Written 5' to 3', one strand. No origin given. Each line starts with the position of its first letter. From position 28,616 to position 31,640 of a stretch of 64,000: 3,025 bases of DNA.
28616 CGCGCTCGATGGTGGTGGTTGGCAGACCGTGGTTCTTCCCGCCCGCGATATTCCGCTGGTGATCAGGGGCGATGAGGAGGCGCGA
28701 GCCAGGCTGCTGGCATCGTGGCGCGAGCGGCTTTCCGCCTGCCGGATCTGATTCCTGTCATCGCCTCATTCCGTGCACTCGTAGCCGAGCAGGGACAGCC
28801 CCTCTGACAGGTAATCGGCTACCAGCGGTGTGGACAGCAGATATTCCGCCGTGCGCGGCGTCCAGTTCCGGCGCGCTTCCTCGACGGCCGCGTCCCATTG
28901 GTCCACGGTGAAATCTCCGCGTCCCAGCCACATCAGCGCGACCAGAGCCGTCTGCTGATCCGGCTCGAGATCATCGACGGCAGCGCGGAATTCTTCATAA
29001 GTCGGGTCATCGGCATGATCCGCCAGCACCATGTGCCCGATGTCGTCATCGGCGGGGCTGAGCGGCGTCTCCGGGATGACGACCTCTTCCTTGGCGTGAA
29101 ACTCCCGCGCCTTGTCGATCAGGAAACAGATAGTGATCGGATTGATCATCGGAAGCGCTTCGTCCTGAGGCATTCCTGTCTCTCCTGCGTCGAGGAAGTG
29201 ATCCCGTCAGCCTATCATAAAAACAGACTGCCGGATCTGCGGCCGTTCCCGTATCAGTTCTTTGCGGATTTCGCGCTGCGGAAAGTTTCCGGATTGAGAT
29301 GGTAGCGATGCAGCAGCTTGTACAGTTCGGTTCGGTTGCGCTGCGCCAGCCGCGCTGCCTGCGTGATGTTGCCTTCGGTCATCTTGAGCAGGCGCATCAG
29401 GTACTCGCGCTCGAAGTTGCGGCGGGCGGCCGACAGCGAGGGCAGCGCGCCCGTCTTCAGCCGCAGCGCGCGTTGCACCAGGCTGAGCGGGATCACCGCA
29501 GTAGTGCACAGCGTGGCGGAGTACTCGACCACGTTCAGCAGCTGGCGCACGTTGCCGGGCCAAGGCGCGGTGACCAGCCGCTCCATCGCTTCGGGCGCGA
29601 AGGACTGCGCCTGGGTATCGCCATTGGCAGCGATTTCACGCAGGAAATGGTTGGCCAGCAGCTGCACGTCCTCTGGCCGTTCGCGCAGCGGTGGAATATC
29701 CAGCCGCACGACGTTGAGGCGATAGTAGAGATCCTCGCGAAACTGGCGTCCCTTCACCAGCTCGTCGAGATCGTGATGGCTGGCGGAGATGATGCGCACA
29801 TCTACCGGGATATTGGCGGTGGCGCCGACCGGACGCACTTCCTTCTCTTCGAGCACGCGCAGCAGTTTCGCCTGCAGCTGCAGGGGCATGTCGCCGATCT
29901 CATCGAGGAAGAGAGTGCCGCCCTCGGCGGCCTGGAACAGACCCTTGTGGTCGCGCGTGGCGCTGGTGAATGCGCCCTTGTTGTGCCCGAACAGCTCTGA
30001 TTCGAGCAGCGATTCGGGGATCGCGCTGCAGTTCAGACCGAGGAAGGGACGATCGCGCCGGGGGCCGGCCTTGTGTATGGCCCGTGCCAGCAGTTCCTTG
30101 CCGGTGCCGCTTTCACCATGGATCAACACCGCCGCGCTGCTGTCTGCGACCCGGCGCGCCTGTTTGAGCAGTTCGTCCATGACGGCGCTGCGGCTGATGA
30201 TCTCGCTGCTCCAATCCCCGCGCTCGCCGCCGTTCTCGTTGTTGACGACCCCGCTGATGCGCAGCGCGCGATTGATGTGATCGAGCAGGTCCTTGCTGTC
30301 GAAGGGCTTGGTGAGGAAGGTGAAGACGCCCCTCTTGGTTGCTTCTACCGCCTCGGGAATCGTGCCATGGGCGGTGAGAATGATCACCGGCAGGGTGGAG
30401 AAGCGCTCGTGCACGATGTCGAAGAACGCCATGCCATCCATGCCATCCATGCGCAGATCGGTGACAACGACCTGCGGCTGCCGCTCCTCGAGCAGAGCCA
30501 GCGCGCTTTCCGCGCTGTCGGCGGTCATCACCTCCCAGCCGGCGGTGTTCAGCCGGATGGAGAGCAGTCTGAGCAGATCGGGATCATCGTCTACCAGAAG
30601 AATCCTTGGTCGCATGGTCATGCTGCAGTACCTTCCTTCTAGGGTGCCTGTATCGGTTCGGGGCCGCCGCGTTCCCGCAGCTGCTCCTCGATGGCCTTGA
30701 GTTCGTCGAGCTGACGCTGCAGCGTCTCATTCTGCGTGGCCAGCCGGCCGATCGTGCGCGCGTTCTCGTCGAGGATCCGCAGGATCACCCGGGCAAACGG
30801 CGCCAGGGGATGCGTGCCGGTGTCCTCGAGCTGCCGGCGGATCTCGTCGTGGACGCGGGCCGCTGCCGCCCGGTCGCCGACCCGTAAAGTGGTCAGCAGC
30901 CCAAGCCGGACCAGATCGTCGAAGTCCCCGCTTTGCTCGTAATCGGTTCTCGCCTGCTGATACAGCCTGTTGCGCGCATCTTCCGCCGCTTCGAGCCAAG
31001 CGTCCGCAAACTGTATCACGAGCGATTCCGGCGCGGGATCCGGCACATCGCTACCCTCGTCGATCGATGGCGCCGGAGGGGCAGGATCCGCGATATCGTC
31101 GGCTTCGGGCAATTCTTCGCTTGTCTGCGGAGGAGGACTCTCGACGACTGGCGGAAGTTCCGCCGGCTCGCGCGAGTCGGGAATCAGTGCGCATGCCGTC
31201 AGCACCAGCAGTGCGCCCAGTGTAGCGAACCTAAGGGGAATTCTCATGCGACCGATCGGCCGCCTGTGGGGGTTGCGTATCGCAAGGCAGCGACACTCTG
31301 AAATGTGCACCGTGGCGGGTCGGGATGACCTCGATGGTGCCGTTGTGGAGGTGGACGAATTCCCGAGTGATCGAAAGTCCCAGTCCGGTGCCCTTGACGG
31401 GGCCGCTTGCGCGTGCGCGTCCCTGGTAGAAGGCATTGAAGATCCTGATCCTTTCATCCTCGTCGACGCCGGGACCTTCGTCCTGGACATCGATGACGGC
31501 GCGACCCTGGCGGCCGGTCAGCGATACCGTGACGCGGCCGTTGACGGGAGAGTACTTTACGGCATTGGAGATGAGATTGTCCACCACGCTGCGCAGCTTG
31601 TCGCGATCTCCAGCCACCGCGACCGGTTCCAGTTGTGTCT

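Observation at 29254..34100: glrK-qseG-glrR homolog whose upstream glmY-equivalent position carries sigma-54-driven secreted EF-hand protein genes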

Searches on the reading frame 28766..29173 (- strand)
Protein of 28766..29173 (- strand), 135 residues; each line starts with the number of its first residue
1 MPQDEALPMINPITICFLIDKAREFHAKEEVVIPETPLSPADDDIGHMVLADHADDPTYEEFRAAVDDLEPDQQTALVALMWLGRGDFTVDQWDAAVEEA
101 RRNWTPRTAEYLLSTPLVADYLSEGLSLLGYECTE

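Call 6: search_protein_families(library=pfam, proteins=[window:28766-29173:-], max_evalue=0.01)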
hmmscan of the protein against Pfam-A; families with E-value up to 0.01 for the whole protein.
window:28766-29173:- (135 aa): 1 family
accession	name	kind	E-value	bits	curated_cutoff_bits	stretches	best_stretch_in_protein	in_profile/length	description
PF12616.13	DUF3775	-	5.6e-30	103.5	27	1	60-131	2-73/73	Protein of unknown function (DUF3775)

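Call 7: search_protein_families(library=ncbifam, proteins=[window:28766-29173:-], max_evalue=0.01)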
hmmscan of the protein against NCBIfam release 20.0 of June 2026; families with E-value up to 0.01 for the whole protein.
window:28766-29173:- (135 aa): 0 families

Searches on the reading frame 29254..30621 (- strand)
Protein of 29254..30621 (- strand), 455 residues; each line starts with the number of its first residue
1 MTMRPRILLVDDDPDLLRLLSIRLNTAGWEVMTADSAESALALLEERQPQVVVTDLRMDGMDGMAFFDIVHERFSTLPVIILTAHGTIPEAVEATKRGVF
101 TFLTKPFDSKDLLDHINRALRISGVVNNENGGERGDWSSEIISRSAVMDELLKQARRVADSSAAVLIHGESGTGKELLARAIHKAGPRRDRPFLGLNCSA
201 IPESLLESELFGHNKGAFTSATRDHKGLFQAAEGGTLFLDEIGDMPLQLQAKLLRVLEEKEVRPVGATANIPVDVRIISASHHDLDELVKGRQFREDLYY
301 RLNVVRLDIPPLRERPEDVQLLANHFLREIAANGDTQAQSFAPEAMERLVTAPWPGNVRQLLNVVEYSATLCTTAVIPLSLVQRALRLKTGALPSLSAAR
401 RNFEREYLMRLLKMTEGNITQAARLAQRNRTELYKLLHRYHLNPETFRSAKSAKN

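Call 6: search_protein_families(library=pfam, proteins=[window:29254-30621:-], max_evalue=0.01)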
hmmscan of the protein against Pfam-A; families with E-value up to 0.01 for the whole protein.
window:29254-30621:- (455 aa): 14 families
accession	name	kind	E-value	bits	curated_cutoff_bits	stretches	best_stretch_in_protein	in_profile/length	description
PF00158.32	Sigma54_activat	-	9.3e-72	240.6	20.2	1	141-307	1-167/168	Sigma-54 interaction domain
PF00072.30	Response_reg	-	7e-29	100.7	30.2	1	7-116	1-110/111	Response regulator receiver domain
PF14532.12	Sigma54_activ_2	-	8.9e-22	78.3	25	1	143-312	2-138/138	Sigma-54 interaction domain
PF25601.1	AAA_lid_14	-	4.9e-21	74.8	27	1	313-388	1-76/87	AAA+ ATPase lid domain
PF07728.20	AAA_5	-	2.9e-07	31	22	1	165-282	2-122/139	AAA domain (dynein-related subfamily)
PF13191.12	AAA_16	-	1.1e-05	26.5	32.6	1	142-201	3-63/167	AAA ATPase domain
PF00004.35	AAA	-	7.1e-05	23.7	21.2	1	165-270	1-99/131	ATPase family associated with various cellular activities (AAA)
PF02954.25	HTH_8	-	0.00012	22.2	22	1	400-437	2-39/42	Bacterial regulatory protein, Fis family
PF20720.3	nSTAND3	-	0.0012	19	27.2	0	150-182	5-37/155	Novel STAND NTPase 3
PF07724.20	AAA_2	-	0.0015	19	27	1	163-263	4-105/166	AAA domain (Cdc48 subfamily)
PF01078.27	Mg_chelatase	-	0.0015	18.4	20.3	0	225-270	98-143/207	Magnesium chelatase, subunit ChlI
PF06490.17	FleQ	-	0.0031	18.3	22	1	6-119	1-106/108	Flagellar regulatory protein FleQ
PF20161.5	VpsR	-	0.0062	16.7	23.7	0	23-71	26-74/121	VpsR domain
PF13604.12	AAA_30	-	0.0067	16.6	27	0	155-266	10-123/191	AAA domain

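Call 7: search_protein_families(library=ncbifam, proteins=[window:29254-30621:-], max_evalue=0.01)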
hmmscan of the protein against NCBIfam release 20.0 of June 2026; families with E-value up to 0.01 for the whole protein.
window:29254-30621:- (455 aa): 113 families (the best 25 are shown)
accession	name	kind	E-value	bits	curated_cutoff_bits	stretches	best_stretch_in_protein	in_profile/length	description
NF011695.0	PRK15115.1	equivalog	4e-175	582.8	763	1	6-448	8-444/445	two-component system response regulator GlrR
TIGR01818.1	ntrC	equivalog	5.5e-129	430.9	558.6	1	7-387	1-382/463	nitrogen regulation protein NR(I)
NF008469.0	PRK11361.1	equivalog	4.8e-122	408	714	1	1-444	1-458/461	acetoacetate metabolism transcriptional regulator AtoC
TIGR02915.1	PEP_resp_reg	equivalog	3.6e-114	382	502.6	1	7-442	1-444/445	PEP-CTERM-box response regulator transcription factor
NF008176.1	PRK10923.1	equivalog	3.5e-110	368.8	620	1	5-372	4-371/469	nitrogen regulation protein NR(I)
NF007689.0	PRK10365.1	equivalog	6.5e-107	358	760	1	6-433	7-435/441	sigma-54-dependent response regulator transcription factor ZraR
NF051870.1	NAssimRespRegNtrX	equivalog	4.1e-103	345.7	600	1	7-437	4-447/452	nitrogen assimilation response regulator NtrX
NF041552.1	TF_PrdR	equivalog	1.7e-101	340.3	795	1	136-440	264-576/577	sigma-54 dependent transcriptional regulator PrdR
NF049963.1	RespRegFlgRCampy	domain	6.3e-100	335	750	1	7-442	3-429/429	fla regulon two-component system response regulator FlgR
TIGR01817.1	nifA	equivalog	1.2e-95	321.3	528.85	1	138-378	195-434/534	nif-specific transcriptional activator NifA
NF041946.1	LuxO_transreg_Vib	equivalog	4.9e-95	319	800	1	16-387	8-381/463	quorum-sensing sigma-54 dependent transcriptional regulator LuxO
NF038308.1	RNA_repair_RtcR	equivalog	7e-95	318.8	650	1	89-430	124-476/530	RNA repair transcriptional activator RtcR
NF003451.0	PRK05022.1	equivalog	2.1e-89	300.6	476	1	137-442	188-510/512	nitric oxide reductase transcriptional regulator NorR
NF050807.1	TransRegFlbDCaul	equivalog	7.3e-89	298.7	750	1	27-379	23-358/454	sigma-54-dependent transcriptional regulator FlbD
NF011958.0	PRK15429.1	equivalog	2.4e-85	287.6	830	1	139-437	379-681/692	formate hydrogenlyase transcriptional activator FlhA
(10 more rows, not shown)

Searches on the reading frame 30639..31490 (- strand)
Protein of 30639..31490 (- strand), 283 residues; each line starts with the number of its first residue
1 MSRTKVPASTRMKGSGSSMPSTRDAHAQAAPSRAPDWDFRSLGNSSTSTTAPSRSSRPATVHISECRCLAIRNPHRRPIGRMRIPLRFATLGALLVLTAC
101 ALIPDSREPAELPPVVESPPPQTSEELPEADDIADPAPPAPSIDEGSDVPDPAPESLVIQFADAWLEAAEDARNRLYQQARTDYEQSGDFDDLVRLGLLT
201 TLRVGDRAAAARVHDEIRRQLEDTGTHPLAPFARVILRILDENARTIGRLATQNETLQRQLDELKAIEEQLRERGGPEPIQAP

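Call 6: search_protein_families(library=pfam, proteins=[window:30639-31490:-], max_evalue=0.01)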
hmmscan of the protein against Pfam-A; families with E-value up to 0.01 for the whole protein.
window:30639-31490:- (283 aa): 0 families

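Call 7: search_protein_families(library=ncbifam, proteins=[window:30639-31490:-], max_evalue=0.01)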
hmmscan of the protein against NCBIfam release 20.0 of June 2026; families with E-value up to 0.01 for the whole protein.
window:30639-31490:- (283 aa): 0 families
